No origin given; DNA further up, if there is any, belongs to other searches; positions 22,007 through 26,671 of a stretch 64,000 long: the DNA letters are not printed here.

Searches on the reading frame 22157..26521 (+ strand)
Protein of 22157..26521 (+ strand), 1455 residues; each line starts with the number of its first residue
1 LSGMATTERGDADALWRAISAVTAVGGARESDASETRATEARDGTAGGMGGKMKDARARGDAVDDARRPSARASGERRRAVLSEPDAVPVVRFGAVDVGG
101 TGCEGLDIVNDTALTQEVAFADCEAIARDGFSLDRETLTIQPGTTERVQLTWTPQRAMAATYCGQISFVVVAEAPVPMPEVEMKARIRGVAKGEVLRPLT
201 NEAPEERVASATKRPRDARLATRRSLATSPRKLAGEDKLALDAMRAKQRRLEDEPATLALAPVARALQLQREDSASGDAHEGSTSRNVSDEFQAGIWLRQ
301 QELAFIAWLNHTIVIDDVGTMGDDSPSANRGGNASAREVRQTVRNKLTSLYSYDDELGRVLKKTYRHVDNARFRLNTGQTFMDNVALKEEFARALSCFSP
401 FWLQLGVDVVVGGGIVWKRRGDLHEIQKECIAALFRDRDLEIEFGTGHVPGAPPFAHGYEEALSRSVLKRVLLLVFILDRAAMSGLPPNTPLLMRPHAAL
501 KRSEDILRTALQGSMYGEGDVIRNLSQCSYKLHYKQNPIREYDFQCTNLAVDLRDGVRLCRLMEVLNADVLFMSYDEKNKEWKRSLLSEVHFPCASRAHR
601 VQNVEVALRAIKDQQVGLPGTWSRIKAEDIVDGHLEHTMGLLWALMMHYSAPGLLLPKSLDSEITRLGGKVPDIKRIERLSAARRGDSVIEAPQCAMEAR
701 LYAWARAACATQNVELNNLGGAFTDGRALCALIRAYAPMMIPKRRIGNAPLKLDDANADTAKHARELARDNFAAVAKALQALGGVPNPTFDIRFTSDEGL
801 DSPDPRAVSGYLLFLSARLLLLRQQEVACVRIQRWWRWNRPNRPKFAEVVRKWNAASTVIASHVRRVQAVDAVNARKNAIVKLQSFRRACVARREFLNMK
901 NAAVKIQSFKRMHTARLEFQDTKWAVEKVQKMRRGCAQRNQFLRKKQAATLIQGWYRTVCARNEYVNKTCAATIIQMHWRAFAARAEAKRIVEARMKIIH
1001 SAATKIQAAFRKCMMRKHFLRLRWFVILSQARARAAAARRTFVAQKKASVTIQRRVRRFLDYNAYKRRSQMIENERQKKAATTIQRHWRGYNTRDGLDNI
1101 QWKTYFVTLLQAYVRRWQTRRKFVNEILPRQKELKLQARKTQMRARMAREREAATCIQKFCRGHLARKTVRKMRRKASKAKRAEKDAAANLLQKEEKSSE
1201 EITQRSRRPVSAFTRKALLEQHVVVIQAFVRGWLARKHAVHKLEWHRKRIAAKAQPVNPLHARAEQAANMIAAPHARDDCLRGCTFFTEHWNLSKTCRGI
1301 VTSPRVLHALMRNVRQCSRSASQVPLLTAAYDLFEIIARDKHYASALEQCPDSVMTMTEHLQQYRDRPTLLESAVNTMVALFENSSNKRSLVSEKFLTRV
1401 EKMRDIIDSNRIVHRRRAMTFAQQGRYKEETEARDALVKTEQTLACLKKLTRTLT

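Call 52: search_protein_families(library=pfam, proteins=[window:22157-26521:+], max_evalue=0.00001)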
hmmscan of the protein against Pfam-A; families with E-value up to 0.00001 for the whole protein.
window:22157-26521:+ (1455 aa): 3 families
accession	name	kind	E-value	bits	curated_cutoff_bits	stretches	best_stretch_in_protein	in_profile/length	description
PF00612.33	IQ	-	5.1e-33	110.2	20.3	1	1151-1170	1-20/21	IQ calmodulin-binding motif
PF00307.36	CH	-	7e-17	62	26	1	545-650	23-108/109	Calponin homology (CH) domain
PF15780.11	ASH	-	8.3e-09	36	27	1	86-163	9-85/98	Abnormal spindle-like microcephaly-assoc'd, ASPM-SPD-2-Hydin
